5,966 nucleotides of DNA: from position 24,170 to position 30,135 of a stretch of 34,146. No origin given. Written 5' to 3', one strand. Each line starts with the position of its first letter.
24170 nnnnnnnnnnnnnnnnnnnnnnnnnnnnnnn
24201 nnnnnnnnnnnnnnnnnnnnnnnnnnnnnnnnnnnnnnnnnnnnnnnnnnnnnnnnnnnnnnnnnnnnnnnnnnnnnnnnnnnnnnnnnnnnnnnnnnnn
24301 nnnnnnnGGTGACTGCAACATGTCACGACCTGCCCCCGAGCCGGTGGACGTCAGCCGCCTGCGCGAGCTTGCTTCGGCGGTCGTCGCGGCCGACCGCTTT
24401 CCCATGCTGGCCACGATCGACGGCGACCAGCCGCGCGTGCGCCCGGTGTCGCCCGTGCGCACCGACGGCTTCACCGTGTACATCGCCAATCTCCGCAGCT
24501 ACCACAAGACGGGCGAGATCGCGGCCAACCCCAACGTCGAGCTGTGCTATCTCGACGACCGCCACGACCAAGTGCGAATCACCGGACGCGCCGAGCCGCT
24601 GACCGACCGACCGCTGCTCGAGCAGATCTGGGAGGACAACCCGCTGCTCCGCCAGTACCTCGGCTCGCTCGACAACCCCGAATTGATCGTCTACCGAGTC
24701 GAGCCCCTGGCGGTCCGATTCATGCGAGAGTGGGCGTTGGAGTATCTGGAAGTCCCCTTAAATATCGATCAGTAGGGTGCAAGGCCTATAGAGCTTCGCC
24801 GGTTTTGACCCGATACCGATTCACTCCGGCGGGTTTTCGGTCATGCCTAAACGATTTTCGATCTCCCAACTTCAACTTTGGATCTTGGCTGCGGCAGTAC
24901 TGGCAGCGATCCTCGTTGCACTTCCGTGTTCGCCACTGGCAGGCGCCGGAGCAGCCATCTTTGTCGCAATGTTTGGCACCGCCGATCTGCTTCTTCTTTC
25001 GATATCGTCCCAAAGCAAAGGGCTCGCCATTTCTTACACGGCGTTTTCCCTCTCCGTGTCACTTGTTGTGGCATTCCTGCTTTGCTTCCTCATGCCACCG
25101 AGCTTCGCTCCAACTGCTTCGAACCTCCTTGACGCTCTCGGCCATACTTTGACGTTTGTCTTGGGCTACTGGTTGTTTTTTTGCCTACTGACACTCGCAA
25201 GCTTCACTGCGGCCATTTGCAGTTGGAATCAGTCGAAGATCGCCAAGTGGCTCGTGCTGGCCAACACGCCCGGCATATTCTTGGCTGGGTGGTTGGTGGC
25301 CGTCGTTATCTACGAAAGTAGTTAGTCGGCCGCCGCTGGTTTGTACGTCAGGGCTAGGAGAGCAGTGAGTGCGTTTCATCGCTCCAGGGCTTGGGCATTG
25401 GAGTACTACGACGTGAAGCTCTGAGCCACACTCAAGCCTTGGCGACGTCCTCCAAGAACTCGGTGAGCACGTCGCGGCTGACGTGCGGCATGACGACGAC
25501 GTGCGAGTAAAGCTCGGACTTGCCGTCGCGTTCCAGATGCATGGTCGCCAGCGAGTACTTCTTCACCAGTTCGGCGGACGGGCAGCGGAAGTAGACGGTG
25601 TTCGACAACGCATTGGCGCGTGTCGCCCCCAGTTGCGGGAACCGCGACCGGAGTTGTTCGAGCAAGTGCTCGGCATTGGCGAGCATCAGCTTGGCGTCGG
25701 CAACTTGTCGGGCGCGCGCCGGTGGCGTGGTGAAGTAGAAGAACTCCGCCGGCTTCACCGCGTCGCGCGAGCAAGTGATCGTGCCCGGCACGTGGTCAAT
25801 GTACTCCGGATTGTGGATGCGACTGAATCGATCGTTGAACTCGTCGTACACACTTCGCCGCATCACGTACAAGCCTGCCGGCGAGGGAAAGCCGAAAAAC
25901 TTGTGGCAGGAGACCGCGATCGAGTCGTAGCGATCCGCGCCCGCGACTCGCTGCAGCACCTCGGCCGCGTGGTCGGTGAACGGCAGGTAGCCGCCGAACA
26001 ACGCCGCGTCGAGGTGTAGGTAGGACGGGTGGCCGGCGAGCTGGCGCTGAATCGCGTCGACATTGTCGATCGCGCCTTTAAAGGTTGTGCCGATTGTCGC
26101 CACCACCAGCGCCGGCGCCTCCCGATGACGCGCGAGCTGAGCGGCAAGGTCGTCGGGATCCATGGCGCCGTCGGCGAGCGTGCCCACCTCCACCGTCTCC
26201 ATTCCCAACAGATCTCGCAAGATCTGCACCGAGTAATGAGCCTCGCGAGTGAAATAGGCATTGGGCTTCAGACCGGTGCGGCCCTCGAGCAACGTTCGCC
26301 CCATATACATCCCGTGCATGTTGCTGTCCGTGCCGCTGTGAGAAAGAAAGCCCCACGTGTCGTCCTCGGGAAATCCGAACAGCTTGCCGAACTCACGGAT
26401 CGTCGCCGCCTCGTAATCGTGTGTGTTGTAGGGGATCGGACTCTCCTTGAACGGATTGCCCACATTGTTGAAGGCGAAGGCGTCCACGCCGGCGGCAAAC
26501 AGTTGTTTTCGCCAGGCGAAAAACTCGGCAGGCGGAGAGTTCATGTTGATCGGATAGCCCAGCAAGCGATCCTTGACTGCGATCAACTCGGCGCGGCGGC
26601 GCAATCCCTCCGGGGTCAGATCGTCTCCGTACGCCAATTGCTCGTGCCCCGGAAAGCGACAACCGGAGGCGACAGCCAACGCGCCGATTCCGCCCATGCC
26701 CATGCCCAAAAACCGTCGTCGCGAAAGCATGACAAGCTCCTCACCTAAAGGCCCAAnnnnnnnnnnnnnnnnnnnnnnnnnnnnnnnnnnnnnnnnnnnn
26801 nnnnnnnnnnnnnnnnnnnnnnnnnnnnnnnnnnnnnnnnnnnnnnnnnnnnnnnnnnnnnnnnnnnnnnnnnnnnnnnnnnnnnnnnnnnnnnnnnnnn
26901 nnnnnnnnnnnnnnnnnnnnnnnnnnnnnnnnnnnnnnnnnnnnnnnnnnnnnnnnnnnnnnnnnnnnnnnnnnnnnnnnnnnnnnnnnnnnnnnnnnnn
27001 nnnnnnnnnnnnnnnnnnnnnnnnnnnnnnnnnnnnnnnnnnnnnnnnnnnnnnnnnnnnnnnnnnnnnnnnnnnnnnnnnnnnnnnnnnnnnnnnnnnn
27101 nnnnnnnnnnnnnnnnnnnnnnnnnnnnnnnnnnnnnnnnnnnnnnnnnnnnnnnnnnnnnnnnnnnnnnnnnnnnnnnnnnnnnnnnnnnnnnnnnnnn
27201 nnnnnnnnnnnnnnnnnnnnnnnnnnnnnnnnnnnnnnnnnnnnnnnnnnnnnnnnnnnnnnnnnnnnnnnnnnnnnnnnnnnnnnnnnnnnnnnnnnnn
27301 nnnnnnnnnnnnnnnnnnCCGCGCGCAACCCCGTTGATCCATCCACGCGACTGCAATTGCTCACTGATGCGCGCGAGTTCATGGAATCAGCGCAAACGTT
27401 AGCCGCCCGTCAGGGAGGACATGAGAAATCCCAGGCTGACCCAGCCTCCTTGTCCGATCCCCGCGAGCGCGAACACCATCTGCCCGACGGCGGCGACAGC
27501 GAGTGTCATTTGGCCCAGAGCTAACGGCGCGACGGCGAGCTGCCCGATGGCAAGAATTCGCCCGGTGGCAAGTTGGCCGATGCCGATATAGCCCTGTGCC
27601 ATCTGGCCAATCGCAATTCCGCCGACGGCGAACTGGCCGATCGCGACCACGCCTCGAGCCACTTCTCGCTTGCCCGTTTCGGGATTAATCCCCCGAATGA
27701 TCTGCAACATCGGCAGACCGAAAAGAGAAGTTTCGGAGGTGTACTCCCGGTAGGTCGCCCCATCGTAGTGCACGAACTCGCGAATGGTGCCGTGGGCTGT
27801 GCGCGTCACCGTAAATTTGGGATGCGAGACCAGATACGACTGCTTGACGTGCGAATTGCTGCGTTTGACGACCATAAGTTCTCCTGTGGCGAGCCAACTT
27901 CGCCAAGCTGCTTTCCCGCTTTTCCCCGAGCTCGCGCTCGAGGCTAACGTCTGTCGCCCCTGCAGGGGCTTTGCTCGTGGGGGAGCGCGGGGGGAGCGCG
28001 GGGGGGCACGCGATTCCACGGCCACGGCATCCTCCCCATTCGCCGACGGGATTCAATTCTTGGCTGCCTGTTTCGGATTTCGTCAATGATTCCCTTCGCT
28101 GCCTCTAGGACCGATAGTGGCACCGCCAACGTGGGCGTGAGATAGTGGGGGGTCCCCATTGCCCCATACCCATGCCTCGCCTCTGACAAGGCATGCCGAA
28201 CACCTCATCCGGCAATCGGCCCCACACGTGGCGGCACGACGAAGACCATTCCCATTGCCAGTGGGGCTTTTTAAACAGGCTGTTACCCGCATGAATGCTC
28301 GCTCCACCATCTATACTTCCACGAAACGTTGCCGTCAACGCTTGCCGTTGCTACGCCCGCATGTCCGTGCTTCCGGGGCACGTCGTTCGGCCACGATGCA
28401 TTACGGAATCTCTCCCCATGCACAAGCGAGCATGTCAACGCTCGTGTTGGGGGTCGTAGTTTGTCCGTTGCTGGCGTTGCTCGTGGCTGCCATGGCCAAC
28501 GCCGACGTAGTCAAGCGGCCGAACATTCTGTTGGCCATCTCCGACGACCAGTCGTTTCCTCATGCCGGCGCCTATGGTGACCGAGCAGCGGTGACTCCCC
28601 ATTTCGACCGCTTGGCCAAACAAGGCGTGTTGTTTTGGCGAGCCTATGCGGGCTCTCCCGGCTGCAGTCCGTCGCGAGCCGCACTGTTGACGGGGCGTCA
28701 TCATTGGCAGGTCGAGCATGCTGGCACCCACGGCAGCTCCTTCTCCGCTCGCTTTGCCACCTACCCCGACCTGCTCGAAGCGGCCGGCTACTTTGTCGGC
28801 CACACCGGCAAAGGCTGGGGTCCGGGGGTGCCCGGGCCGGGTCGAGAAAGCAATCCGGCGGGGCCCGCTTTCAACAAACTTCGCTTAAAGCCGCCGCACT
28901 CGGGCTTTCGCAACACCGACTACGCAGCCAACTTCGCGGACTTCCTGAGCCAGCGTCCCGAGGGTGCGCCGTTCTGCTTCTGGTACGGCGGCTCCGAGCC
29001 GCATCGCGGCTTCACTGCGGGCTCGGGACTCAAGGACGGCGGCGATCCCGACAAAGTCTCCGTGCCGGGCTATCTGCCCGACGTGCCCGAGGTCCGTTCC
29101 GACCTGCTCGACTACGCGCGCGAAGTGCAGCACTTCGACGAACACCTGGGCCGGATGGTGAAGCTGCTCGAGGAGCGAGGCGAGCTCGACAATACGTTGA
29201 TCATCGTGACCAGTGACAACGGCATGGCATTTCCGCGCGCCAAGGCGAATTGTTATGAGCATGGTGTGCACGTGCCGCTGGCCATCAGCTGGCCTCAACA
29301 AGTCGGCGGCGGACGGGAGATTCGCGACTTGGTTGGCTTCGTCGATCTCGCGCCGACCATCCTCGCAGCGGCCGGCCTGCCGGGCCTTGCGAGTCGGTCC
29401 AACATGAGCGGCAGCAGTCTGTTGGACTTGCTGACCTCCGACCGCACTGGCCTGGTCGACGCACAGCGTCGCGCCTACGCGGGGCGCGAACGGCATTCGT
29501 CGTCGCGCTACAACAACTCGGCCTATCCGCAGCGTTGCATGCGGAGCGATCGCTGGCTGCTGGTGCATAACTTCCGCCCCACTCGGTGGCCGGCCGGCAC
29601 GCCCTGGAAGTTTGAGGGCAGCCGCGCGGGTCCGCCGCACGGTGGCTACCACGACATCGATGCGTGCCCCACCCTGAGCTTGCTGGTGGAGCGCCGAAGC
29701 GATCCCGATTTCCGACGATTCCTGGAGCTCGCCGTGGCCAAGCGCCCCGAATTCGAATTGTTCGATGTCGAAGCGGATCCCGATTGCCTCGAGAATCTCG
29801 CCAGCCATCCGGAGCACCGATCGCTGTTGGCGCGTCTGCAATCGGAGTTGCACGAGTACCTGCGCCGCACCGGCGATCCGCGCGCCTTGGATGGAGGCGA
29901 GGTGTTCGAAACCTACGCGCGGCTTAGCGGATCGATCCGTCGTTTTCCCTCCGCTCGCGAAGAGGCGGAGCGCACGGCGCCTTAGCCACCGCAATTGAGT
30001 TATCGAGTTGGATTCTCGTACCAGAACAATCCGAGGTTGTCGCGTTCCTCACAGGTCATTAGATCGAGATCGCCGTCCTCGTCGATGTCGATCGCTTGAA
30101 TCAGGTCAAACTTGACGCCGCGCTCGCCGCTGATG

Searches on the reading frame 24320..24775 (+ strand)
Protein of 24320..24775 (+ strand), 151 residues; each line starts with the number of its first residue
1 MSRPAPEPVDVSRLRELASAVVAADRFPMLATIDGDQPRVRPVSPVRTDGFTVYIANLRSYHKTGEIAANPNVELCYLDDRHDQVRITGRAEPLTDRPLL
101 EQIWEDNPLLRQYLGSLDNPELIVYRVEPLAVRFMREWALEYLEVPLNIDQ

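Call 60: search_protein_families(library=pfam, proteins=[window:24320-24775:+], max_evalue=0.001)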
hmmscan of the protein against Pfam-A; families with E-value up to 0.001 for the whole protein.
window:24320-24775:+ (151 aa): 2 families
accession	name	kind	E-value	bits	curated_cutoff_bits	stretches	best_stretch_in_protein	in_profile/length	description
PF01243.27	PNPOx_N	-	2.9e-16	60.4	28.1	1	18-134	5-118/120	Pyridoxamine 5'-phosphate oxidase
PF16242.11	Pyrid_ox_like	-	4.9e-07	29.8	28.8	1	22-129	10-119/149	Pyridoxamine 5'-phosphate oxidase like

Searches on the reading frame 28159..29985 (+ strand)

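Call 11: search_protein_families(library=pfam, proteins=[window:28159-29985:+], max_evalue=0.001)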
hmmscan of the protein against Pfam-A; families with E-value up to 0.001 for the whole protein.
window:28159-29985:+ (608 aa): 3 families
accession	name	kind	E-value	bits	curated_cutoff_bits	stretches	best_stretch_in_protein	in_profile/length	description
PF00884.28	Sulfatase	-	6.9e-38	131.1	25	1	121-406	1-300/301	Sulfatase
PF16347.10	SGSH_C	-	7.4e-14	52.6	29.3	1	364-431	10-74/154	N-sulphoglucosamine sulphohydrolase, C-terminal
PF01663.27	Phosphodiest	-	3.2e-06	27.4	23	1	319-357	184-222/342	Type I phosphodiesterase / nucleotide pyrophosphatase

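Call 18: search_protein_families(library=ncbifam, proteins=[window:28159-29985:+], max_evalue=0.00001)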
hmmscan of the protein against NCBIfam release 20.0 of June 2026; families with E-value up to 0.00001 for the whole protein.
window:28159-29985:+ (608 aa): 5 families
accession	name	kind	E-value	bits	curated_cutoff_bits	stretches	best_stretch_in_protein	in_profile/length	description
NF010322.0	PRK13759.1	equivalog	8.9e-34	116.8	481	2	119-218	5-104/486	arylsulfatase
TIGR03417.1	chol_sulfatase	equivalog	2.5e-30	105.8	433.45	2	119-218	1-100/500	choline-sulfatase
NF045661.1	HdlasePehA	equivalog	1.4e-21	76.8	900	2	317-430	282-397/506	phosphoric/sulfuric ester hydrolase PehA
NF052527.1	Mn_arylsulf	exception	2.5e-16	59.7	850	1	121-216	2-98/479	manganese-dependent arylsulfatase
NF038282.1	LapC_YejM_PbgA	exception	1.5e-07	30.2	825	1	317-401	412-496/584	LPS biosynthesis-modulating metalloenzyme YejM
